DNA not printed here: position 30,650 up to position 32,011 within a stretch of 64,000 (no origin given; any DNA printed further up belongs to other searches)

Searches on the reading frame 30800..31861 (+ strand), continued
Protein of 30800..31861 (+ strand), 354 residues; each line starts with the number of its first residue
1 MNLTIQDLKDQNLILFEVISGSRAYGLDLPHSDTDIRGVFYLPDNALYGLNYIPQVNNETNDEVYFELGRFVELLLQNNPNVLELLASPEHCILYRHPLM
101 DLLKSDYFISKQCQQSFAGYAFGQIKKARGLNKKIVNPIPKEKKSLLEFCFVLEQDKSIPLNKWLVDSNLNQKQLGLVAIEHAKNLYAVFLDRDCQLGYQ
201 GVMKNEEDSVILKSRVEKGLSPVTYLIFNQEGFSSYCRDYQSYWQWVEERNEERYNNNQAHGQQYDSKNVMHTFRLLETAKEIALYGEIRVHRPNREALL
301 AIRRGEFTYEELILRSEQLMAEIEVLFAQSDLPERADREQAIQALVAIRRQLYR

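Call 55: search_protein_families(library=padloc, proteins=[L140:3810-4637:+, L140:4637-7990:+, L113:3822-5819:+, L119:5818-8001:+, L136:4663-7989:+, L161:932-2395:+, L161:2391-4550:+, L158:7037-7870:+, L001:5715-7988:+, L111:1748-4099:+], max_evalue=0.00001)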
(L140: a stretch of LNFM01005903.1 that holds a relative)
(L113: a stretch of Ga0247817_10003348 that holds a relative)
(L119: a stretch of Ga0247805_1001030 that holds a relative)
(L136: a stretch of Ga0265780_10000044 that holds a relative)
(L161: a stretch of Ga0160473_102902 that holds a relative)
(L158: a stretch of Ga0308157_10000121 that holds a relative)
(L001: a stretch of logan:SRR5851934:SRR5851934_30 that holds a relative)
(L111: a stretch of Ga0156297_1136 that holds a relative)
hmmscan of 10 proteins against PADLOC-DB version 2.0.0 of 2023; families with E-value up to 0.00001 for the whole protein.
L140:3810-4637:+ (276 aa): 2 families
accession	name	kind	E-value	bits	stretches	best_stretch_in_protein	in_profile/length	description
PDLC00155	HamA1|HamA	-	4.7e-88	293.3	1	2-273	2-274/276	DUF1837 domain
PDLC00159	HamA1|HamA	-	5.6e-20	70.1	1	21-269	7-254/257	DUF1837 domain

L140:4637-7990:+ (1118 aa): 26 families (the best 25 are shown)
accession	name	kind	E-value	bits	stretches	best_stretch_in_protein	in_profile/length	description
PDLC00192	HamB1|HamB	-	0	1383.7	1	1-1116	1-1103/1104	DEAD-box helicase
PDLC00174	HamB1|HamB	-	3.3e-126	420.6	1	2-1077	4-1125/1163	DEAD-box helicase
PDLC00188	HamB1|HamB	-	6.4e-95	317.2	1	79-1010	73-1016/1037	DEAD-box helicase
PDLC00194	HamB1|HamB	-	1.4e-87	292.6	1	188-1012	142-972/995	DEAD-box helicase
PDLC04531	PDC-M23B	-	3.2e-73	245.3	1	180-690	201-720/1060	-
PDLC00178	HamB1|HamB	-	2.7e-61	205.5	1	102-761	97-733/830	DEAD-box helicase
PDLC00175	HamB1|HamB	-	2.8e-41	138.9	1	277-991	226-962/1000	DEAD-box helicase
PDLC00186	HamB1|HamB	-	4.5e-35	118.9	1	289-731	158-577/864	DEAD-box helicase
PDLC00183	HamB1|HamB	-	2.9e-33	113.1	1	101-526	97-499/509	DEAD-box helicase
PDLC04532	PDC-M23B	-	8.7e-33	111.3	1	147-685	181-729/817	-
PDLC04530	PDC-M23B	-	7.6e-32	108.2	1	265-691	54-501/828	-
PDLC00200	HamB2|HamB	-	6.2e-30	101.9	2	597-694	446-543/865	DEAD-box helicase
PDLC03960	SngC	-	7.4e-30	102.3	1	276-679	24-368/720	-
PDLC00187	HamB1|HamB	-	1.6e-27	94.2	1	292-679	155-516/851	DEAD-box helicase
PDLC00190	HamB1|HamB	-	2.2e-21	74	1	278-728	144-563/866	DEAD-box helicase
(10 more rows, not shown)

L113:3822-5819:+ (666 aa): 38 families (the best 25 are shown)
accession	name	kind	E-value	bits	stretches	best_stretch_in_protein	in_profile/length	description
PDLC02979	AriA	-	2e-17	62.1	1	26-363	19-372/373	-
PDLC02980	AriA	-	2.5e-17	61.8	1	35-365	1-304/304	-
PDLC00070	GajA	-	3.6e-14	50.3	1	315-440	289-411/596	AAA ATPase domain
PDLC03878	NsnB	-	5.3e-13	47.5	1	31-390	19-313/345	-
PDLC02981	AriAB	-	3.3e-12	43.9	1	31-661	21-635/694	-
PDLC00075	GajA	-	5.2e-12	43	1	271-441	222-381/536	AAA ATPase domain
PDLC02335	AbiLi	-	2.8e-11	41.1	1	9-373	56-248/326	AbiLi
PDLC04214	HEC-02A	-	5.2e-11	40.4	1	298-387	217-308/338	-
PDLC04177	HEC-01A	-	7.6e-11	39.6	1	290-372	270-349/393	-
PDLC02336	AbiLi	-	1.5e-10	39.2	1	30-371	19-300/340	AbiLi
PDLC00071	GajA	-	1.5e-10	38.5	1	320-439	277-395/588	AAA ATPase domain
PDLC00069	GajA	-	1.5e-10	38.2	1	318-519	336-517/687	AAA ATPase domain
PDLC04611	PDC-M38A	-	1.6e-10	39.1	1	29-361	18-327/383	-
PDLC00290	PtuA1|PtuA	-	2.3e-10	38.4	1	300-365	250-314/414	AAA ATPase domain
PDLC00276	PtuA1|PtuA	-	4.3e-10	37.4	1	299-373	74-147/239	AAA ATPase domain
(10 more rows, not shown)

L119:5818-8001:+ (728 aa): 40 families (the best 25 are shown)
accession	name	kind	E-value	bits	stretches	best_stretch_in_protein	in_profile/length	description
PDLC00135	GajB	-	1.6e-219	728.8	1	20-723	6-599/603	UrvD helicase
PDLC00115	GajB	-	1.4e-171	569.9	2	109-389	1-277/537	UrvD helicase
PDLC00113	GajB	-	1.4e-90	302.5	2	24-353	17-348/579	UrvD helicase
PDLC00125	GajB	-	2.2e-86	289.1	3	124-412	168-460/669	UrvD helicase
PDLC00111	GajB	-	2.7e-81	272.1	2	23-349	15-362/625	UrvD helicase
PDLC00143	GajB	-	1.1e-79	266.8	2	26-352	15-371/632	UrvD helicase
PDLC00128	GajB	-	4.8e-73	245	3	140-503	216-548/685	UrvD helicase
PDLC00137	GajB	-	4.8e-53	178.9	3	17-132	8-132/679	UrvD helicase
PDLC00119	GajB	-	1.2e-48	164.4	3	122-280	156-313/565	UrvD helicase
PDLC00109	GajB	-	1.4e-48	163.7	2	35-304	7-288/647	UrvD helicase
PDLC00117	GajB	-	1.5e-32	110.9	3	144-258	181-294/604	UrvD helicase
PDLC03802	RTasHel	-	9.5e-31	105.3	1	21-300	7-291/675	DRT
PDLC00132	GajB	-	7.6e-27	92.2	3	23-109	7-96/625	UrvD helicase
PDLC00127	GajB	-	8.1e-26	88.7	2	145-248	165-263/594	UrvD helicase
PDLC00130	GajB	-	2.5e-24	83.5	2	29-101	10-91/589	UrvD helicase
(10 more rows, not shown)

L136:4663-7989:+ (1109 aa): 6 families
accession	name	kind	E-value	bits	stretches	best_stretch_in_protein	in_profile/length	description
PDLC03780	RT_UG5-nitrilase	-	1.3e-232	773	1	2-1100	20-893/907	DRT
PDLC02995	RT_UG5-nitrilase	-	1.4e-114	382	3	815-1105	661-955/958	-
PDLC03781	RT_UG5_small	-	1.8e-103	345.1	2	76-354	38-314/631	DRT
PDLC03804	RTasNitrilase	-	7.9e-31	105.4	1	858-1097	162-395/397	DRT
PDLC03745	Drt1a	-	3.1e-23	79.6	2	175-370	146-338/1176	DRT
PDLC01607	RT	-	6.1e-09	34.3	1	208-378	28-151/161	"CAS-I,CAS-II,CAS-III,CAS-IV,CAS-V,CAS-VI; acquisition_associated"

L161:932-2395:+ (488 aa): 20 families
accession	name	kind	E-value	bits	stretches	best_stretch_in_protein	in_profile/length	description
PDLC03768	Drt3a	-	4.7e-102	340.5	1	1-487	36-396/411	DRT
PDLC02174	Drt3a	-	6.1e-72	241.1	1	74-462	25-393/403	-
PDLC02175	Drt3a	-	1.6e-64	216.7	1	75-461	25-406/417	-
PDLC03754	RT_UG17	-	1.2e-28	98.1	1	125-371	92-311/429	DRT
PDLC03779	RT_UG4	-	1.1e-18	65.4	1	148-357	106-296/307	DRT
PDLC03764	RT_UG26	-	1.9e-17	61.1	1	163-367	131-316/398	DRT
PDLC03780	RT_UG5-nitrilase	-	5.7e-17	59.4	1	143-348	170-353/907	DRT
PDLC03757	Drt2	-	2.7e-16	57.6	1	167-388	240-430/502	DRT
PDLC03746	RT_UG10_large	-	7.2e-15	51.9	1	161-290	501-637/1688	DRT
PDLC01607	RT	-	2e-14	52.1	1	128-290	17-145/161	"CAS-I,CAS-II,CAS-III,CAS-IV,CAS-V,CAS-VI; acquisition_associated"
PDLC01136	RT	-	3.3e-14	51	1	147-290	117-240/263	RT (reverse transcriptase)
PDLC03756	RT_UG19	-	3.9e-13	47.3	1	149-457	137-392/562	DRT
PDLC03755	RT_UG18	-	6.4e-11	40.3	1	147-330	106-270/295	DRT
PDLC02063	Cas1_IIIb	-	7.1e-11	39.3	1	142-361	116-289/617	-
PDLC02995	RT_UG5-nitrilase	-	2.4e-10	37.1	1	131-281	178-329/958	-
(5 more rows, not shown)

L161:2391-4550:+ (720 aa): 22 families
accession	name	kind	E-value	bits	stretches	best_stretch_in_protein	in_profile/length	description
PDLC03784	Drt3b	-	2.4e-185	615.9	1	1-720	5-600/604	DRT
PDLC02176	Drt3b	-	4e-149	496.2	1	3-719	3-651/651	-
PDLC03748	Drt6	-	1.2e-43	147.7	1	197-342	118-250/511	DRT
PDLC03752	Drt4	-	3.2e-36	123.6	1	85-521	47-420/467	DRT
PDLC02180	Drt4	-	3.6e-36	123.1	1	150-343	94-269/532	-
PDLC03769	RT_UG30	-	1e-30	104.8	1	187-357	120-282/493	DRT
PDLC02178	Drt4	-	1.8e-29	101.1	1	169-520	118-451/506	-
PDLC02179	Drt4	-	9.6e-28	95.4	1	197-342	123-259/542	-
PDLC03744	AbiP2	-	1.8e-27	94.3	1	201-525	155-457/489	DRT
PDLC02177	Drt4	-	4.7e-27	92.9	1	62-353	30-277/541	-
PDLC03751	RT_UG14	-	1.5e-26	91.3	1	197-537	153-468/493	DRT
PDLC03770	RT_UG31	-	2.3e-17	61.4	1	78-544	32-352/456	DRT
PDLC03743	AbiK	-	1.8e-16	58.5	1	159-652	106-473/546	DRT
PDLC02348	AbiK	-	1.3e-15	55.7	1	158-651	102-475/544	AbiK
PDLC03783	Drt8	-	6.8e-15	53.4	1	186-494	120-366/493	DRT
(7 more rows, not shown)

L158:7037-7870:+ (278 aa): 0 families

L001:5715-7988:+ (758 aa): 9 families
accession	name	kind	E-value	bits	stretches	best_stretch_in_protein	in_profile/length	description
PDLC04890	PDC-S06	-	1.8e-169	563.7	1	1-757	1-724/732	-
PDLC04886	PDC-S06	-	1.1e-122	409.3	1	1-756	1-723/727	-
PDLC04897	PDC-S06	-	1.8e-50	170.3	1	1-755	1-723/727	-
PDLC04894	PDC-S06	-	1.8e-38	130.6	1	12-757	17-737/740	-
PDLC04887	PDC-S06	-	4.1e-34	116.2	1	15-677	26-707/790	-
PDLC04896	PDC-S06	-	5.3e-23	79.5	1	17-755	22-728/732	-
PDLC02360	PrrC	-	1.9e-09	35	1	442-695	77-299/372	PrrC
PDLC04889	PDC-S06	-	3.8e-08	30.3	1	444-577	350-469/693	-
PDLC04891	PDC-S06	-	1.6e-06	24.9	1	271-609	379-699/858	-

L111:1748-4099:+ (784 aa): 28 families (the best 25 are shown)
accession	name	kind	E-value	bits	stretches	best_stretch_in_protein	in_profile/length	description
PDLC04737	PDC-M62A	-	1.5e-38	131.2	2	263-781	149-600/601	-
PDLC04734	PDC-M62A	-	6.8e-33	112.5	1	369-777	202-593/597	-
PDLC04735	PDC-M62A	-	1.6e-29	101.4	1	366-777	222-626/633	-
PDLC04738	PDC-M62A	-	1.1e-25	88.2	1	592-755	540-708/746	-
PDLC04739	PDC-M62A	-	4.2e-20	69.9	1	556-742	415-593/618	-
PDLC00301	PtuA1|PtuA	-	1.7e-17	61.5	1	515-694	208-375/429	AAA ATPase domain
PDLC04733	PDC-M62A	-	8.7e-17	59.3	1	553-772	386-599/607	-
PDLC04736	PDC-M62A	-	4.5e-16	56.6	1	473-782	370-674/685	-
PDLC04732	PDC-M62A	-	4.1e-14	50.4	1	581-773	455-644/671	-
PDLC00290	PtuA1|PtuA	-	7e-13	46.7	1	594-717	271-384/414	AAA ATPase domain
PDLC00271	PtuA1|PtuA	-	4.4e-11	41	1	552-713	243-384/421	AAA ATPase domain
PDLC00310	PtuA1|PtuA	-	4.6e-11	40.4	1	514-683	214-372/443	AAA ATPase domain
PDLC00298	PtuA1|PtuA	-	1.1e-10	39.2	1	543-733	232-401/423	AAA ATPase domain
PDLC00278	PtuA1|PtuA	-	1.3e-10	39.2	1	506-686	203-367/436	AAA ATPase domain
PDLC00311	PtuA1|PtuA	-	1.5e-10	38.7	1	596-715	311-420/455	AAA ATPase domain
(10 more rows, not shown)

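Call 56: search_protein_families(library=padloc, proteins=[L004:6734-7948:+, L112:4409-6277:+, L112:6280-7998:+, L132:3989-5362:+, L132:5606-7918:+, L165:5081-7999:+, L111:4089-5267:+, L100:7277-7960:+, L103:7259-7795:+, L146:5603-6541:+], max_evalue=0.00001)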
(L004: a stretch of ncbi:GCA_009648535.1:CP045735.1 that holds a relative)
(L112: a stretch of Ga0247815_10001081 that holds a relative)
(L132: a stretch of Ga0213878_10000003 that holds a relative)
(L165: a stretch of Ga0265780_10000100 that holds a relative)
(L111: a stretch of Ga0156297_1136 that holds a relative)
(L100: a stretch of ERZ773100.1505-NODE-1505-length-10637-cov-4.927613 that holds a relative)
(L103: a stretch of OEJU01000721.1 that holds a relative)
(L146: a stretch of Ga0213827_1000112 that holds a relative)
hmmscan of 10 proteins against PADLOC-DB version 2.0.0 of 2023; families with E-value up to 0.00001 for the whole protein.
L004:6734-7948:+ (405 aa): 1 family
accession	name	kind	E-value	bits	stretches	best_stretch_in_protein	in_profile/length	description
PDLC05050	PDC-S60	-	6.2e-48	161.7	1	4-199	2-192/906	-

L112:4409-6277:+ (623 aa): 1 family
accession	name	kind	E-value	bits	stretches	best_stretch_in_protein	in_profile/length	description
PDLC03925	OloA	-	3.8e-58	196.2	1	8-621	21-589/596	-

L112:6280-7998:+ (573 aa): 1 family
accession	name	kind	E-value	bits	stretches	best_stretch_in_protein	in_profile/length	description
PDLC03926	OloB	-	2.3e-134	447.5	1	6-572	3-554/556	-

L132:3989-5362:+ (458 aa): 0 families

L132:5606-7918:+ (771 aa): 0 families

L165:5081-7999:+ (973 aa): 3 families
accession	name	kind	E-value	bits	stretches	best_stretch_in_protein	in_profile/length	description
PDLC02208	Ppl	-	1.5e-17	61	2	841-908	784-851/894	-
PDLC04135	mad3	-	3.2e-12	44.7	1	341-915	17-345/374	mads_3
PDLC03859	LmuB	-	9.5e-07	26.4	1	323-906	3-593/611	-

L111:4089-5267:+ (393 aa): 21 families
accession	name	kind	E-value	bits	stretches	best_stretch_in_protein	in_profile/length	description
PDLC04743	PDC-M62B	-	1.2e-30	105.3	1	191-391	128-325/328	-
PDLC04741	PDC-M62B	-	7.9e-19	66.3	1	178-391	182-398/401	-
PDLC04742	PDC-M62B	-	4.9e-17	60.3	1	202-389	143-331/337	-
PDLC04740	PDC-M62B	-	1.1e-12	46.1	1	175-393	177-383/387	-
PDLC04270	PDC-M01B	-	1.8e-11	42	1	207-334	109-226/280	-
PDLC04259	PDC-M01B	-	1.1e-10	39.9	1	203-312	103-210/277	-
PDLC04264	PDC-M01B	-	1.3e-10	39.5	1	205-264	111-168/282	-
PDLC04256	PDC-M01B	-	1.4e-10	39.2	1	207-248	119-158/285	-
PDLC04248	PDC-M01B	-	1.4e-09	36.2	1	206-244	46-84/216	-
PDLC04255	PDC-M01B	-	7.8e-08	30.3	1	204-240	117-152/285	-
PDLC04247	PDC-M01B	-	8e-08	30.5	1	148-269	66-173/286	-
PDLC04253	PDC-M01B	-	9.4e-08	29.7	1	207-237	118-148/366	-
PDLC04252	PDC-M01B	-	1e-07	29.3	1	206-264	107-163/294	-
PDLC04262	PDC-M01B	-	1.3e-07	29.6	1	207-240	92-125/259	-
PDLC04269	PDC-M01B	-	1.4e-07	29.4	1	206-368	38-192/210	-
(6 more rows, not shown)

L100:7277-7960:+ (228 aa): 0 families

L103:7259-7795:+ (179 aa): 0 families

L146:5603-6541:+ (313 aa): 0 families

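Call 58: predict_structure(alignment_id=A1)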
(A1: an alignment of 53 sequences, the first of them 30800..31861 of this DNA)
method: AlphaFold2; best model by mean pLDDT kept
length: 354 residues; sequences in the alignment: 53
mean_pLDDT: 90.5   pTM: 0.67
mean pLDDT of the five models: 90.5, 90.2, 89.2, 88.8, 88.0
residues with pLDDT >= 90: 240; 70-90: 91; 50-70: 23; < 50: 0
segments of 3 or more residues with pLDDT < 50: none
pLDDT, mean of each block of 10 residues (from residue 1): 90 97 91 92 83 89 95 97 95 97 97 96 84 71 90 90 93 93 91 88 86 89 93 89 81 68 78 96 96 94 90 96 98 98 98 94
secondary structure, 60 per line:
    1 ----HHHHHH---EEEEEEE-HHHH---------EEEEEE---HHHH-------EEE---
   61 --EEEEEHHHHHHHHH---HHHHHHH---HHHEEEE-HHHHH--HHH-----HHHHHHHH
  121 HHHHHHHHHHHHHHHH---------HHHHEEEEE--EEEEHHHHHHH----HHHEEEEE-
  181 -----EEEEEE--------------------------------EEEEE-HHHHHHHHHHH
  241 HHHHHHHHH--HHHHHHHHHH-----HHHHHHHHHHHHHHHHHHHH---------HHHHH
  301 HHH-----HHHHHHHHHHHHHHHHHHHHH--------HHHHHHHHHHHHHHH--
elements in order: H5-10 E14-20 H22-25 E35-40 H44-47 E55-57 E63-67 H68-76 H80-86 E93-96 H98-102 H113-136 H146-149 E150-154 E157-160 H161-167 E175-179 E186-191 E224-228 H230-249 H252-261 H267-286 H296-303 H309-329 H338-352

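Call 62: fold_search(model_id=the predicted structure, library=pdb)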
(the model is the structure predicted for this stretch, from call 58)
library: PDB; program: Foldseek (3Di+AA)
matches with E <= 10: 91; with E <= 0.001: 0
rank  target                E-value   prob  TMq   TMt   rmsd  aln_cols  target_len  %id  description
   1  7nsi_BG               4.0e-02  0.25  0.13  0.19  16.5       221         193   10  55S mammalian mitochondrial ribosome with mtRRF (pre) and tRNA(P/E) (released 2021-06-02)
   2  1kny_A                4.3e-02  0.95  0.24  0.31   6.3       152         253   10  KANAMYCIN NUCLEOTIDYLTRANSFERASE (released 1996-08-17)
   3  9dbh_A                1.3e-01  0.87  0.19  0.29   5.7       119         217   14  Structure of Hailong HalB in complex with oligodeoxyadenylate (released 2025-05-07)
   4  1wqg                  1.6e-01  0.25  0.15  0.25  16.9       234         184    8  Crystal structure of ribosome recycling factor from Mycobacterium Tuberculosis (released 2005-02-22)
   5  6un8_A                1.6e-01  0.75  0.24  0.31   6.1       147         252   11  Wild type ANT bound to neomycin (released 2020-05-06)
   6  9dbj_C                2.3e-01  0.77  0.19  0.29   5.8       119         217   14  Structure of Hailong HalB R164A mutant with non-hydrolyzable dATP (released 2025-05-07)
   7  6p06_A                2.3e-01  0.69  0.24  0.31   6.2       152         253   10  Ternary structure of the E52D mutant of ANT-4 with Neomycin and AMPCPP (released 2020-01-29)
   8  9dbj_F                2.3e-01  0.63  0.20  0.29   6.5       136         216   15  Structure of Hailong HalB R164A mutant with non-hydrolyzable dATP (released 2025-05-07)
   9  6un8_B                2.4e-01  0.72  0.24  0.31   6.2       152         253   10  Wild type ANT bound to neomycin (released 2020-05-06)
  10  6p01_A                2.5e-01  0.75  0.25  0.32   6.0       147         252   11  Apo structure of the E52D mutant of ANT-4 (released 2020-01-29)
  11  9dbj_D                2.7e-01  0.72  0.19  0.29   5.9       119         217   14  Structure of Hailong HalB R164A mutant with non-hydrolyzable dATP (released 2025-05-07)
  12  6nmk_A                2.7e-01  0.66  0.24  0.31   6.1       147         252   10  Binary complex structure of the T130K mutant of ANT-4'' with Neomycin (released 2020-01-15)
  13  6nmk_B                3.9e-01  0.44  0.23  0.29   6.3       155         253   11  Binary complex structure of the T130K mutant of ANT-4'' with Neomycin (released 2020-01-15)
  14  7ae9_G                4.6e-01  0.47  0.16  0.33   5.6       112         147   17  Crystal structure of mono-AMPylated HEPN(R46E) toxin in complex with MNT antitoxin (released 2020-12-30)
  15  9dbj_E                5.4e-01  0.44  0.20  0.29   6.5       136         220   15  Structure of Hailong HalB R164A mutant with non-hydrolyzable dATP (released 2025-05-07)
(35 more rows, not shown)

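Call 68: search_dna_similar(query=window:30800-31861:+, collection=plasmids, mode=protein, max_rows=25, max_evalue=1e-10)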
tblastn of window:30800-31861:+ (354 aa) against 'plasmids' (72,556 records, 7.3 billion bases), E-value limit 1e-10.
Records with a match: 9; places in all: 9; records where one place covers at least 80% of the query: 5.
Best place of each record, by identity: <60% 9.
By first word of the organism name: Deinococcus 3; Proteus 2; Clostridium 2; Hymenobacter 1; Nonomuraea 1.
By predicted mobility (MOB-suite, as given by PLSDB): non-mobilizable 5; mobilizable 4.
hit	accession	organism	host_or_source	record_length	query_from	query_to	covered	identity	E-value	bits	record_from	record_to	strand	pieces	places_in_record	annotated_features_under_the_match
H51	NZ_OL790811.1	Proteus mirabilis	-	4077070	1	354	100%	52.0%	1e-105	347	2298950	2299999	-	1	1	none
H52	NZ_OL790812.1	Proteus mirabilis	-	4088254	1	354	100%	52.0%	1e-105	347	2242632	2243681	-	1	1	none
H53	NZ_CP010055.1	Hymenobacter sp. DG25B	single cell,soil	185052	3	353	99%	51.1%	3e-112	365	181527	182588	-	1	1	nucleotidyltransferase domain-containing protein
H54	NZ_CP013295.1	Clostridium botulinum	Microbial isolate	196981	12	350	96%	22.3%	6e-13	77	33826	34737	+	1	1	nucleotidyltransferase domain-containing protein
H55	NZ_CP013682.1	Clostridium botulinum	Microbial isolate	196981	12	350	96%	22.3%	6e-13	77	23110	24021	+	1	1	nucleotidyltransferase domain-containing protein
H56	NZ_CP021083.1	Deinococcus ficus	Ficus religiosa L.,cell ...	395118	14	155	40%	34.9%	6e-13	77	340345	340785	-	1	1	nucleotidyltransferase domain-containing protein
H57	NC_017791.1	Deinococcus gobiensis I-0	-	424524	14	127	32%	41.0%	3e-13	79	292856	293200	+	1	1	nucleotidyltransferase domain-containing protein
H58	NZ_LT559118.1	Nonomuraea gerenzanensis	-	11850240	6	127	34%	38.1%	2e-12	76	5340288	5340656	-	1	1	none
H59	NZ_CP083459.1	Deinococcus taeanensis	whole organism,coastal dune soil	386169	14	127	32%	39.3%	1e-12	77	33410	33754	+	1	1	nucleotidyltransferase domain-containing protein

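Call 73: get_annotated_region(hit=H53, flank=9000)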
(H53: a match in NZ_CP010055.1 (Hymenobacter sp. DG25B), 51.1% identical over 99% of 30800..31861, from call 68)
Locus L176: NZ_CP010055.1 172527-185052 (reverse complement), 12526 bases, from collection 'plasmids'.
description: Hymenobacter sp. DG25B plasmid unnamed, complete sequence
organism: Hymenobacter sp. DG25B (NCBI taxid 1385664)
taxonomy: Bacteria; Bacteroidota; Cytophagia; Cytophagales; Hymenobacteraceae; Hymenobacter; Hymenobacter sp. DG25B
host: -; source: single cell,soil; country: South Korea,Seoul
typing (MOB-suite, as given by PLSDB): mobilizable; replicon rep_cluster_1231; relaxase MOBB
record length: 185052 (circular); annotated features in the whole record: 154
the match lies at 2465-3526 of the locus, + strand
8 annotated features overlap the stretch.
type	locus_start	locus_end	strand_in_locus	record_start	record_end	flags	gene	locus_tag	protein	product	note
CDS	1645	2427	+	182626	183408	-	-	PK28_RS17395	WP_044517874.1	nucleotidyltransferase domain-containing protein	-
CDS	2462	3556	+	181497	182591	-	-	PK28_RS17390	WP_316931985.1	nucleotidyltransferase domain-containing protein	-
CDS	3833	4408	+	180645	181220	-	-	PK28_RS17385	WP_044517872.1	hypothetical protein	-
CDS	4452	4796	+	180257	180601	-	-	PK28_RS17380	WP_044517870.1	hypothetical protein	-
CDS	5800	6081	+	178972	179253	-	-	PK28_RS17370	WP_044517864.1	hypothetical protein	-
CDS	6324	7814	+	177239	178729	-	-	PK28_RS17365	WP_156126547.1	hypothetical protein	-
CDS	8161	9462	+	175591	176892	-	-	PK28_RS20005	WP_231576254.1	lamin tail domain-containing protein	-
CDS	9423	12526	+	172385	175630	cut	-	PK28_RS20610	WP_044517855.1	CehA/McbA family metallohydrolase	-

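Call 74: get_annotated_region(hit=H51, flank=8000)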
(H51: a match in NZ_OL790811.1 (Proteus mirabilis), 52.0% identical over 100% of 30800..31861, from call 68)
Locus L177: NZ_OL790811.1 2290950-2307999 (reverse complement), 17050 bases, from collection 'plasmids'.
description: Proteus mirabilis strain H63 plasmid unnamed, complete sequence
organism: Proteus mirabilis (NCBI taxid 584)
taxonomy: Bacteria; Pseudomonadota; Gammaproteobacteria; Enterobacterales; Morganellaceae; Proteus; Proteus mirabilis
host: -; source: -; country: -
typing (MOB-suite, as given by PLSDB): mobilizable; relaxase MOBP
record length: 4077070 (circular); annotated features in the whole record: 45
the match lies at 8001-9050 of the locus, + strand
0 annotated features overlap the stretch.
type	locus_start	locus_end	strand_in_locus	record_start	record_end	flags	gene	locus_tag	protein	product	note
